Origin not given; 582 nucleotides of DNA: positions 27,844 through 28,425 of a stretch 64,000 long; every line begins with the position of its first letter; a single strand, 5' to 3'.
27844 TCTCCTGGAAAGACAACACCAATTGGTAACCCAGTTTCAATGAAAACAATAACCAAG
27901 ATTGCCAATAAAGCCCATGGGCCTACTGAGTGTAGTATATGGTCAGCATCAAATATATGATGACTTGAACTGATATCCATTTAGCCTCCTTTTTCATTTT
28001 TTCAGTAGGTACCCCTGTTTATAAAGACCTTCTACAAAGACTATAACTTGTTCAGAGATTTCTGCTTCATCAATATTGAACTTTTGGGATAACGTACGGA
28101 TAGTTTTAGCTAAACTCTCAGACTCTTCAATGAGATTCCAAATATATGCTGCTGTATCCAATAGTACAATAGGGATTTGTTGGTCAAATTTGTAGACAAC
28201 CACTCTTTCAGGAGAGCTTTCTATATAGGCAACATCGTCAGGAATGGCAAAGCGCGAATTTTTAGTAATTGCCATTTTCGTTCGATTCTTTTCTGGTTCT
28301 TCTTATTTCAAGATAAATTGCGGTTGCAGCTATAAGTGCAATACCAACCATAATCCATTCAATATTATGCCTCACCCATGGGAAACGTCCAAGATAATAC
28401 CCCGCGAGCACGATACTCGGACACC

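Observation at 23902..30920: Seven-gene cluster: intramembrane-sensing two-component system, DedA, orphan PqqD/RRE-like protein, second DedA, MacB/BceAB-type ABC transporter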

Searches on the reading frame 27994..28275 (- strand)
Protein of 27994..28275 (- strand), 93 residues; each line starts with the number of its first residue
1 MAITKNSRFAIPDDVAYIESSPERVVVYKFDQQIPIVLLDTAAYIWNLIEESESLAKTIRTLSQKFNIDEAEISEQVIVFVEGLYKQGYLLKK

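Call 3: search_protein_families(library=pfam, proteins=[window:27994-28275:-], max_evalue=0.01)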
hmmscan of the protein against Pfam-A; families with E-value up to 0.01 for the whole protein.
window:27994-28275:- (93 aa): 1 family
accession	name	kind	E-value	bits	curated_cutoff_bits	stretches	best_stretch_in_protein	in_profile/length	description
PF05402.18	PqqD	-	2.1e-10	41.2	23.4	1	36-90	13-67/67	Coenzyme PQQ synthesis protein D (PqqD)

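Call 4: search_protein_families(library=ncbifam, proteins=[window:27994-28275:-], max_evalue=0.01)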
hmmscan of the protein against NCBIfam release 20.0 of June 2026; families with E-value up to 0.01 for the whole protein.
window:27994-28275:- (93 aa): 5 families
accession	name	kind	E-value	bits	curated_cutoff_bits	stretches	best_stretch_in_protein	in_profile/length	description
NF033536.1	lasso_PqqD_Bac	exception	1.1e-07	31.9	80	1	42-88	38-84/88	lasso peptide biosynthesis PqqD family chaperone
TIGR03859.1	PQQ_PqqD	equivalog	2.8e-05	23.9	46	1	36-90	27-80/81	pyrroloquinoline quinone biosynthesis peptide chaperone PqqD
NF050069.2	PqqD_rel_WgkC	exception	0.0017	18.3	110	1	41-83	37-79/103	PqqD family peptide maturation chaperone WgkC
NF002535.0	PRK02079.1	equivalog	0.0021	17.8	101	1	36-90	36-89/92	pyrroloquinoline quinone biosynthesis peptide chaperone PqqD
TIGR04302.1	geo_PqqD_fam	equivalog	0.0092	16.4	100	1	37-90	48-100/102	GeoRSP system PqqD family peptide chaperone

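Call 7: find_homologous_proteins(query=window:27994-28275:-, max_evalue=0.001)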
Query window:27994-28275:- (93 aa): 1 proteins with E <= 0.001 among 3 candidates.
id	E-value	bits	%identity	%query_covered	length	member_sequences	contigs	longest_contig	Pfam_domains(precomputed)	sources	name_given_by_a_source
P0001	1.0e-51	190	100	100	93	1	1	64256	PF05402.19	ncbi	ncbi:MAG: PqqD family protein [Micrococcaceae bacterium]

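Call 19: search_protein_representatives(protein=window:27994-28275:-)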
Query: 93 residues. Proteins with E-value up to 0.001 (for the whole library): 13; up to 1e-10: 2; up to 1e-30: 1. The best 13 are listed.
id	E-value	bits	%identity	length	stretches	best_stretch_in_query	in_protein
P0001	3.3e-52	190.0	100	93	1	1-93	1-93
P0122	1.6e-15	73.0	43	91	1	7-92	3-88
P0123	1.5e-08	50.9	36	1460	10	15-57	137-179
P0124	5.1e-06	42.8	39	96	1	12-86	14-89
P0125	6.4e-05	39.3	31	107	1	8-90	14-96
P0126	9.0e-05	38.8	30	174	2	4-90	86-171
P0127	1.0e-04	38.6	23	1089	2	25-59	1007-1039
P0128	1.6e-04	38.0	31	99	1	10-89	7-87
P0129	7.0e-04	36.0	29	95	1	8-92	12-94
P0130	9.0e-04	35.6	36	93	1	23-89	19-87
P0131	9.5e-04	35.5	30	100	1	2-83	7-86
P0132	9.8e-04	35.5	32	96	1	4-92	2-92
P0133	9.9e-04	35.5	26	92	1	3-85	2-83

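Call 21: list_cluster_members(proteins=[P0122, P0124, P0125, P0128, P0129, P0130, P0132, P0133])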
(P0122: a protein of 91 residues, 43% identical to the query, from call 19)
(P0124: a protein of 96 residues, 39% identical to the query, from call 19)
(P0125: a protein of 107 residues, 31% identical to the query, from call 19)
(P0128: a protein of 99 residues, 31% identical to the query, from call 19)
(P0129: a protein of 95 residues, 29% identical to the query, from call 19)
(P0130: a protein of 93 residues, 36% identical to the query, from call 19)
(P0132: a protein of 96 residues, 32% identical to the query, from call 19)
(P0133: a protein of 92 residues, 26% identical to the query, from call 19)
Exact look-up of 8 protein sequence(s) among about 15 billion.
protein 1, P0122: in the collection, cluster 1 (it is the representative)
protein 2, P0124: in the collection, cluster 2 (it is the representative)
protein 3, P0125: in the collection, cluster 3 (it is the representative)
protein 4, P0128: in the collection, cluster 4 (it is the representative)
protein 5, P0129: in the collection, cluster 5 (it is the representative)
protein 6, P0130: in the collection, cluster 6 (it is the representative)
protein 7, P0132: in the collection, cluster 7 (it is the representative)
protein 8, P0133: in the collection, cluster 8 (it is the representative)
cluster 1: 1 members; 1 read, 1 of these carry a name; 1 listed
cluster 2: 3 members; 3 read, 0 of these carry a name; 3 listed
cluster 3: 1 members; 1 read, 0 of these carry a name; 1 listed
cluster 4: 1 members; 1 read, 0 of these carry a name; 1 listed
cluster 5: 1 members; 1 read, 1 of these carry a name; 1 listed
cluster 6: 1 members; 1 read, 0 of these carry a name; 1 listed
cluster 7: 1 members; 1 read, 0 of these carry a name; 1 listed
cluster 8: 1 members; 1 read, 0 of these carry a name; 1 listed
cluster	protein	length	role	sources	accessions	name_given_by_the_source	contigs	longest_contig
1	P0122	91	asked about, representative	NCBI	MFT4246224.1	MAG: PqqD family protein [Micrococcaceae bacterium]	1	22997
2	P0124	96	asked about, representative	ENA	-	-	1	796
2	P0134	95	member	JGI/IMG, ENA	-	-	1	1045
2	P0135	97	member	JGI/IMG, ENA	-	-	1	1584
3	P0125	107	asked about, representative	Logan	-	-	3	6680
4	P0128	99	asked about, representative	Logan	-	-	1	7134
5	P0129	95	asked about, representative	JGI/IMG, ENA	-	hypothetical protein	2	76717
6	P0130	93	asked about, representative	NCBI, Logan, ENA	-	-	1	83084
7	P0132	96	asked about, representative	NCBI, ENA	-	-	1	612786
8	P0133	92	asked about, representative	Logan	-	-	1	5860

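Call 25: find_related_loci(query=A2, collection=genome_contigs, flank=10000)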
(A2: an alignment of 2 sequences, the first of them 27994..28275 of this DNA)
Query A2 (93 aa) in genome_contigs; peptide patterns used: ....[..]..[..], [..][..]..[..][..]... (x = any residue, [..] = any of these).
152 stretches matched a pattern; 3 encode a relative of the query (tblastn E <= 1e-3); 3 distinct loci.
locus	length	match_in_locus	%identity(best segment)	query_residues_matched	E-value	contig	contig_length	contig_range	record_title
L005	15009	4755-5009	44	8-92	6e-22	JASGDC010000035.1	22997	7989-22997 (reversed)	MAG: Micrococcaceae bacterium isolate 1M022 JMF-2106-05-0001A.bin.22_34, whole genome shotgun sequence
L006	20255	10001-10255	41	8-92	9e-21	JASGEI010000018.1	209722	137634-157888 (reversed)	MAG: Micrococcaceae bacterium isolate 6M034 JMF-2106-05-0006A.bin.34_17, whole genome shotgun sequence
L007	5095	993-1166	28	35-92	5e-8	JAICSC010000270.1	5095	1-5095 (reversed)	MAG: Nocardioides sp. isolate GZL_HYHR_2_bin.28 k141_845664_length_5095_cov_34.0006, whole genome shotgun sequence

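Call 31: search_protein_families(library=pfam, proteins=[L006:9992-10267:+, L006:10260-10943:+, L006:11535-11837:+, L006:11848-12258:-, L006:12359-14170:+, L006:14167-14565:+, L005:7177-8436:-, L005:8433-9119:-, L005:6331-6633:+, L005:6638-7054:-], max_evalue=0.001)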
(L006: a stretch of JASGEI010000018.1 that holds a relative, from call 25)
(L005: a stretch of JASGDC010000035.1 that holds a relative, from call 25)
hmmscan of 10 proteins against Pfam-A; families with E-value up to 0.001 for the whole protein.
L006:9992-10267:+ (91 aa): 2 families
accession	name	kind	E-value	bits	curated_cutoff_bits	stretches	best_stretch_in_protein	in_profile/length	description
PF05402.18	PqqD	-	3.8e-11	43.6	23.4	1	35-84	16-65/67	Coenzyme PQQ synthesis protein D (PqqD)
PF16007.11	DUF4777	-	0.0005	20.7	34.4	1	43-85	14-56/66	Domain of unknown function (DUF4777)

L006:10260-10943:+ (227 aa): 1 family
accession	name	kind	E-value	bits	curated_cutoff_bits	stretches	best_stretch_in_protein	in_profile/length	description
PF09335.16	VTT_dom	-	6.2e-19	69.1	33.9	1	47-174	1-122/123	VTT domain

L006:11535-11837:+ (100 aa): 0 families

L006:11848-12258:- (136 aa): 0 families

L006:12359-14170:+ (603 aa): 4 families
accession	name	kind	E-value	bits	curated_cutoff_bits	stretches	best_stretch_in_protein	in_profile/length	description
PF02837.24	Glyco_hydro_2_N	-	9.6e-11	42.3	28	1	23-143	4-138/169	Glycosyl hydrolases family 2, sugar binding domain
PF00703.27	Glyco_hydro_2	-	1e-10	42.8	23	1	182-281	2-109/109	Glycosyl hydrolases family 2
PF02836.23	Glyco_hydro_2_C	-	4.9e-08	32.9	21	1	283-513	1-218/302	Glycosyl hydrolases family 2, TIM barrel domain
PF22666.2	Glyco_hydro_2_N2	-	1.8e-06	28.6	27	1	71-151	48-132/167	Glycosyl hydrolase 2 galactose-binding domain-like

L006:14167-14565:+ (132 aa): 1 family
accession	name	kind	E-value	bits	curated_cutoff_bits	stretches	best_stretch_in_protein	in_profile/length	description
PF01475.25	FUR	-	2.4e-28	99.2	23.1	1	3-121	3-120/121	Ferric uptake regulator family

L005:7177-8436:- (419 aa): 1 family
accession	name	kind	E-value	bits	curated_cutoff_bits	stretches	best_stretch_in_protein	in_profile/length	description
PF02687.27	FtsX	-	4.3e-17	62.7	25.5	1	294-412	4-119/120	FtsX-like permease C-terminal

L005:8433-9119:- (228 aa): 7 families
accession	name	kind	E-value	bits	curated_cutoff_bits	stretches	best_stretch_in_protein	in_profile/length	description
PF00005.33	ABC_tran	-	6.6e-39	134.1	25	1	23-171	1-136/137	ABC transporter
PF02463.25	SMC_N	-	1.7e-07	31.3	40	1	112-215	112-211/220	RecF/RecN/SMC N terminal domain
PF13304.12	AAA_21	-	4.5e-07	30.7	27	0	145-205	239-302/304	AAA domain, putative AbiEii toxin, Type IV TA system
PF13166.12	AAA_13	-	1e-05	24.9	36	0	159-205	524-573/713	AAA domain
PF13401.12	AAA_22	-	0.00026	21.7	27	1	33-197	5-118/130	AAA domain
PF03266.21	NTPase_1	-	0.00052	20.3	23.9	0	153-218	88-150/168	NTPase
PF01637.24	ATPase_2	-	0.00086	19.6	33.2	0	32-66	19-53/225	ATPase domain predominantly from Archaea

L005:6331-6633:+ (100 aa): 0 families

L005:6638-7054:- (138 aa): 0 families

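Call 32: search_protein_families(library=pfam, proteins=[L007:27-887:+, L007:900-1172:+, L007:1232-1618:+, L007:982-1785:+, L007:1646-2497:-, L007:2901-4157:-, L007:4318-4848:+, L007:1982-2524:+, L007:3078-3986:+], max_evalue=0.001)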
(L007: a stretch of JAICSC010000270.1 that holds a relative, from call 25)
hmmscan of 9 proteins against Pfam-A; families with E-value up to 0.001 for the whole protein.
L007:27-887:+ (286 aa): 0 families

L007:900-1172:+ (90 aa): 1 family
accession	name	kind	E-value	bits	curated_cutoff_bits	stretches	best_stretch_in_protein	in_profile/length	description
PF05402.18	PqqD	-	2.7e-13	50.5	23.4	1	33-87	13-67/67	Coenzyme PQQ synthesis protein D (PqqD)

L007:1232-1618:+ (128 aa): 0 families

L007:982-1785:+ (267 aa): 0 families

L007:1646-2497:- (283 aa): 1 family
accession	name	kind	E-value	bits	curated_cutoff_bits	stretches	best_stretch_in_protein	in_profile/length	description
PF05853.18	BKACE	-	8e-91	304.6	24.8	1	7-275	1-273/274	beta-keto acid cleavage enzyme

L007:2901-4157:- (418 aa): 3 families
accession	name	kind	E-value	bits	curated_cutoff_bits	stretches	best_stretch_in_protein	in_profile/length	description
PF12768.13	Rax2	-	8.9e-07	29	28.8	1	126-242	21-140/254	Rax2 C-terminal beta propeller domain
PF17164.10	DUF5122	-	0.00061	20.4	27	0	394-415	3-24/36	Domain of unknown function (DUF5122) beta-propeller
PF13360.13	PQQ_2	-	0.00071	19.7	27.6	1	123-268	17-140/233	Outer membrane protein assembly factor BamB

L007:4318-4848:+ (176 aa): 1 family
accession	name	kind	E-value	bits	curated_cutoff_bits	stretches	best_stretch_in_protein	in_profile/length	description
PF01610.23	DDE_Tnp_ISL3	-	8e-11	42.6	23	1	100-160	180-239/240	Transposase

L007:1982-2524:+ (180 aa): 0 families

L007:3078-3986:+ (302 aa): 0 families

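Call 33: find_homologous_proteins(query=A1, max_evalue=0.001)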
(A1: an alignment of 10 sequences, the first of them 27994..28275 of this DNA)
Query A1 (10 sequences) (93 aa, profile of the alignment): 10 proteins with E <= 0.001 among 1682 candidates.
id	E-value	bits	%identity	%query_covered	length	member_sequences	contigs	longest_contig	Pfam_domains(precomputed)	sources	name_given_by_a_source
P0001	2.0e-30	122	100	100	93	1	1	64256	PF05402.19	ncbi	ncbi:MAG: PqqD family protein [Micrococcaceae bacterium]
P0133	9.8e-27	110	27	88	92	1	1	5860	PF05402.19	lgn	-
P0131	2.1e-25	106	28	96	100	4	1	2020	PF05402.19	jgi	jgi:hypothetical protein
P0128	1.8e-24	103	31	88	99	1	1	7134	PF05402.19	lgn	-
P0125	2.0e-24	103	31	92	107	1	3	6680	PF05402.19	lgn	-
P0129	1.5e-22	97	28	92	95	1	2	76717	PF05402.19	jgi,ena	jgi:hypothetical protein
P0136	1.0e-20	91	29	84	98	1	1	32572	PF05402.19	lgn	-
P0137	4.1e-9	54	37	49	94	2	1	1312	PF05402.19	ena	-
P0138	1.3e-6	46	32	62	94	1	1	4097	PF05402.19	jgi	jgi:hypothetical protein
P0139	2.3e-4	39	-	-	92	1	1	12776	PF05402.19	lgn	-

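Call 34: find_encoding_contigs(protein=P0129, flank=6000, max_places=2)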
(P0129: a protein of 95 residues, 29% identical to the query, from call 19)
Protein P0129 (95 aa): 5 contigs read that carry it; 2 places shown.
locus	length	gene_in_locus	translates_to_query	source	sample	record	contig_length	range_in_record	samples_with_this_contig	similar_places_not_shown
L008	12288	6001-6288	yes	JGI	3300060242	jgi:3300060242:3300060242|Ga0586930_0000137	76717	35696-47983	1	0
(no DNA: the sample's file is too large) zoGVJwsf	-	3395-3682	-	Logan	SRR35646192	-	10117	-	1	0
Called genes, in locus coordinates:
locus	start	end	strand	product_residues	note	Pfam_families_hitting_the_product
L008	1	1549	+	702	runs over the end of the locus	PF01757:Acyl_transf_3, PF19040:SGNH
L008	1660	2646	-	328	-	PF00056:Ldh_1_N, PF02866:Ldh_1_C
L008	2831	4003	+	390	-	PF20706:GT4-conflict, PF00534:Glycos_transf_1, PF13692:Glyco_trans_1_4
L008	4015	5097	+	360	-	PF13439:Glyco_transf_4, PF20706:GT4-conflict, PF00534:Glycos_transf_1, PF13692:Glyco_trans_1_4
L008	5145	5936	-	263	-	PF13472:Lipase_GDSL_2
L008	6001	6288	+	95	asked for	PF05402:PqqD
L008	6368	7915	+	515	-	PF01656:CbiA (weak), PF10609:ParA (weak), PF13614:AAA_31 (weak)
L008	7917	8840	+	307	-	PF14907:NTP_transf_5 (weak)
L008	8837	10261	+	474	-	-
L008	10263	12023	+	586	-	PF00535:Glycos_transf_2 (weak)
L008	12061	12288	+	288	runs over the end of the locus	PF00763:THF_DHG_CYH, PF02882:THF_DHG_CYH_C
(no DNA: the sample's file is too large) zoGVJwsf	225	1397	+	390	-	PF20706:GT4-conflict, PF00534:Glycos_transf_1, PF13692:Glyco_trans_1_4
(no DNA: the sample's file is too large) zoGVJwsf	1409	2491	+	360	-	PF13439:Glyco_transf_4, PF20706:GT4-conflict, PF00534:Glycos_transf_1, PF13692:Glyco_trans_1_4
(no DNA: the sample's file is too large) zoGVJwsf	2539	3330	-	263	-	PF13472:Lipase_GDSL_2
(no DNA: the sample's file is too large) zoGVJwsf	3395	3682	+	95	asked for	PF05402:PqqD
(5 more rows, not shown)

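Call 35: find_encoding_contigs(protein=P0136, flank=6000, max_places=2)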
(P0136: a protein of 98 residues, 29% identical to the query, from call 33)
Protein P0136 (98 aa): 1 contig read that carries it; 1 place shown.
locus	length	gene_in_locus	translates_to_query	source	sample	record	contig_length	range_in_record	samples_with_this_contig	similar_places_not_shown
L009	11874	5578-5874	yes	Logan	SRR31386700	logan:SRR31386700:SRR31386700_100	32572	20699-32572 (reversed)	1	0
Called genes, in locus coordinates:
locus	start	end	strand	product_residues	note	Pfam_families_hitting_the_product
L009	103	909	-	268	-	PF00561:Abhydrolase_1, PF12146:Hydrolase_4, PF12697:Abhydrolase_6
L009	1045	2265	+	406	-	PF00155:Aminotran_1_2, PF01041:DegT_DnrJ_EryC1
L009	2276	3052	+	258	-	-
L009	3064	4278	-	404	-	PF07690:MFS_1, PF00083:Sugar_tr (faint), PF07690:MFS_1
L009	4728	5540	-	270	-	PF01590:GAF (weak), PF13185:GAF_2, PF03861:ANTAR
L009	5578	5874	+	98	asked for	PF05402:PqqD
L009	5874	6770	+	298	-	PF14907:NTP_transf_5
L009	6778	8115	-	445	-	-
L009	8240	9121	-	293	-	PF01476:LysM, PF23473:LysM3_LYK4_5 (faint)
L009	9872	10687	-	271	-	PF00753:Lactamase_B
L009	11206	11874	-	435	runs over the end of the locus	-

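Call 36: find_encoding_contigs(protein=P0128, flank=6000, max_places=2)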
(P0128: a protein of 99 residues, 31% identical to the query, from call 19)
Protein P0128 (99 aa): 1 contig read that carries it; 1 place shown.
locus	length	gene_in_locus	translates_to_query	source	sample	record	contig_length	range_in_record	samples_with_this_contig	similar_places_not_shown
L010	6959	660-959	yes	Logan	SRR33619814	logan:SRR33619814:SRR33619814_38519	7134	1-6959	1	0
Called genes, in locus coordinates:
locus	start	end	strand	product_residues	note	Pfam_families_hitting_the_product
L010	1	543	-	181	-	?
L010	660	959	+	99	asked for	PF05402:PqqD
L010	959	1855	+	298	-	PF14907:NTP_transf_5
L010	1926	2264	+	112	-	-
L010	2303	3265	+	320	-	-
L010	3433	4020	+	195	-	PF13472:Lipase_GDSL_2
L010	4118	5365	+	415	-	-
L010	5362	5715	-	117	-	-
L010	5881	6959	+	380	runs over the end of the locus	PF01757:Acyl_transf_3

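Call 41: find_related_loci(query=A3, collection=metagenome_contigs, flank=10000)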
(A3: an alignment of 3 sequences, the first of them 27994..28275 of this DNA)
Query A3 (93 aa) in metagenome_contigs; peptide patterns used: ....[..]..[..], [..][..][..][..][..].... (x = any residue, [..] = any of these).
155 stretches matched a pattern; 3 encode a relative of the query (tblastn E <= 1e-3); 3 distinct loci.
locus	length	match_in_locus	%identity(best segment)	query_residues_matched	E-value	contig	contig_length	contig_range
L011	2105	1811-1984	33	35-92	8e-10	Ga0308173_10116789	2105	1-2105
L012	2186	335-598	27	1-90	2e-6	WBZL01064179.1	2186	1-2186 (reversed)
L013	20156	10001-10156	30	12-67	2e-5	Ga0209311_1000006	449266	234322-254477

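Call 49: search_solved_structures(query=window:27994-28275:-, max_evalue=1)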
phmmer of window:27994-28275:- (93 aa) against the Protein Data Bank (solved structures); distinct sequences matched with E-value up to 1: 2.
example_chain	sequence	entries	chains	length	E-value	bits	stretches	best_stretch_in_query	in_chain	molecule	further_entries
9x90_B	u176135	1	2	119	0.071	16.8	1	41-85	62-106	Lasso peptide biosynthesis PqqD family chaperone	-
3g2b_A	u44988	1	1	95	0.25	15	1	37-87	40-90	Coenzyme PQQ synthesis protein D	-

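Call 56: predict_structure(alignment_id=A1)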
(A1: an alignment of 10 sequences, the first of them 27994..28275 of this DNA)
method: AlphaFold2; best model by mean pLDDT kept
length: 93 residues; sequences in the alignment: 10
mean_pLDDT: 93.9   pTM: 0.82
mean pLDDT of the five models: 93.9, 93.5, 93.1, 93.1, 93.0
residues with pLDDT >= 90: 84; 70-90: 9; 50-70: 0; < 50: 0
segments of 3 or more residues with pLDDT < 50: none
pLDDT, mean of each block of 10 residues (from residue 1): 90 96 95 94 95 91 95 94 96 93
secondary structure, 60 per line:
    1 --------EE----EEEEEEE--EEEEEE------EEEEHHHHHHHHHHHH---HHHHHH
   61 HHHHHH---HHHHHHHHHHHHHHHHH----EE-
elements in order: E15-21 E24-29 E36-39 H40-51 H55-66 H70-86

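Call 60: fold_search(model_id=the predicted structure, library=pdb)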
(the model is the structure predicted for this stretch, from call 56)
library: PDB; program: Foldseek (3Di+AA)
matches with E <= 10: 572; with E <= 0.001: 1
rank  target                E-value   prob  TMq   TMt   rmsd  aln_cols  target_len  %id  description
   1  5v1v_A                7.3e-04  1.00  0.81  0.86   1.4        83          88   18  TbiB1 in Complex with the TbiA(alpha) Leader Peptide (released 2018-09-05)
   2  5v1u_A                1.5e-03  1.00  0.80  0.88   1.2        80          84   19  TbiB1 in Complex with the TbiA(beta) Leader Peptide (released 2018-09-05)
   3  5v1u_B                1.8e-03  1.00  0.80  0.86   1.2        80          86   19  TbiB1 in Complex with the TbiA(beta) Leader Peptide (released 2018-09-05)
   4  5v1u_D                2.6e-03  1.00  0.76  0.85   1.6        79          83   19  TbiB1 in Complex with the TbiA(beta) Leader Peptide (released 2018-09-05)
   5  5v1u_C                3.0e-03  1.00  0.77  0.84   1.5        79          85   19  TbiB1 in Complex with the TbiA(beta) Leader Peptide (released 2018-09-05)
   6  6jx3_B                1.4e-02  1.00  0.79  0.86   2.0        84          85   18  Lasso peptide synthetase B1 complexed with the leader peptide (released 2019-06-26)
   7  5sxy_MODEL_1_A        4.7e-02  1.00  0.69  0.68   2.9        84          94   18  The solution NMR structure for the PqqD truncation of Methylobacterium extorquens PqqCD representing a functio (released 2017-05-24)
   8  4bs9                  6.4e-02  1.00  0.63  0.11   2.9        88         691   15  Structure of the heterocyclase TruD (released 2013-11-06)
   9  8vpo                  9.8e-02  0.99  0.61  0.16   3.4        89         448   13  X-Ray Crystal Structure of TigE from Paramaledivibacter caminithermalis (released 2024-02-07)
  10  3g2b                  9.8e-02  0.89  0.48  0.49  13.6        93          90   20  crystal structure of PqqD from xanthomonas campestris (released 2009-09-01)
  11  5ehk_A                1.6e-01  0.91  0.53  0.07   4.0        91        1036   12  Crystal structure of tRNA dependent lantibiotic dehydratase MibB from Microbispora sp. 107891 (released 2016-03-02)
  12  3onf_A                1.6e-01  0.28  0.28  0.06  16.1        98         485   12  Crystal structure of Lupinus luteus S-adenosyl-L-homocysteine hydrolase in complex with cordycepin (released 2011-08-31)
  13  4v1u_B                1.8e-01  0.85  0.48  0.09   4.0        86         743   17  Heterocyclase in complex with substrate and Cofactor (released 2015-01-14)
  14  5hm8_C                2.0e-01  0.44  0.29  0.06  13.5        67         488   16  2.85 Angstrom Crystal Structure of S-adenosylhomocysteinase from Cryptosporidium parvum in Complex with Adenosine and  (released 2016-01-27)
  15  5utu_C                2.2e-01  0.33  0.29  0.06  15.5        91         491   14  2.65 Angstrom Resolution Crystal Structure of S-adenosylhomocysteinase from Cryptosporidium parvum in Complex with SAH (released 2017-03-01)
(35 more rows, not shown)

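Call 71: search_dna_similar(query=window:27994-28275:-, collection=plasmids, mode=protein, max_evalue=0.01, max_rows=15)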
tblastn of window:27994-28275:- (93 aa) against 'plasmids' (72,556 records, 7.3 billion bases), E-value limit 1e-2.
No match.

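Call 85: find_encoding_contigs(protein=P0125, flank=6000, max_places=1)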
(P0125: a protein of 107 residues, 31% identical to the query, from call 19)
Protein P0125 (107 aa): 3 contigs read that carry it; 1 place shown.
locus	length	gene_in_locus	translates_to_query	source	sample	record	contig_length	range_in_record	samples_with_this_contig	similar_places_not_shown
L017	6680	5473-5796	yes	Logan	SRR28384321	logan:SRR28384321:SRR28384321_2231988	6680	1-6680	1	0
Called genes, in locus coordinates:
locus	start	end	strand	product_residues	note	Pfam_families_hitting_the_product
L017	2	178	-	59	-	?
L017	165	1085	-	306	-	PF00248:Aldo_ket_red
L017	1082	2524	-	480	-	PF13692:Glyco_trans_1_4, PF00534:Glycos_transf_1 (weak)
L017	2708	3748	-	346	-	PF13439:Glyco_transf_4 (weak), PF20706:GT4-conflict (weak), PF00534:Glycos_transf_1, PF13692:Glyco_trans_1_4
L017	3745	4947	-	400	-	PF20706:GT4-conflict (weak), PF00534:Glycos_transf_1, PF13692:Glyco_trans_1_4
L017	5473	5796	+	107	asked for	PF05402:PqqD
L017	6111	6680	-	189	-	?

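Call 86: find_encoding_contigs(protein=P0133, flank=6000, max_places=1)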
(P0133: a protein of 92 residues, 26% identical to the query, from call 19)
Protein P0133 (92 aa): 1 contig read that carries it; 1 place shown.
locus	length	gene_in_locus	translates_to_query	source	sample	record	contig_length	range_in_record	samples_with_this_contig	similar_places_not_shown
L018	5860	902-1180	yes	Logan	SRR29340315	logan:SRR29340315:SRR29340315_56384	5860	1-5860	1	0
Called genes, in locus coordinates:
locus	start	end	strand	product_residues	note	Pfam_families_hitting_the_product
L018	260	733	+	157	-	PF13471:Transglut_core3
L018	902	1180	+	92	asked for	PF05402:PqqD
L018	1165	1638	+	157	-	PF13471:Transglut_core3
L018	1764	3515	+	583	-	PF00920:ILVD_EDD_N, PF24877:ILV_EDD_C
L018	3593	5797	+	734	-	PF00141:peroxidase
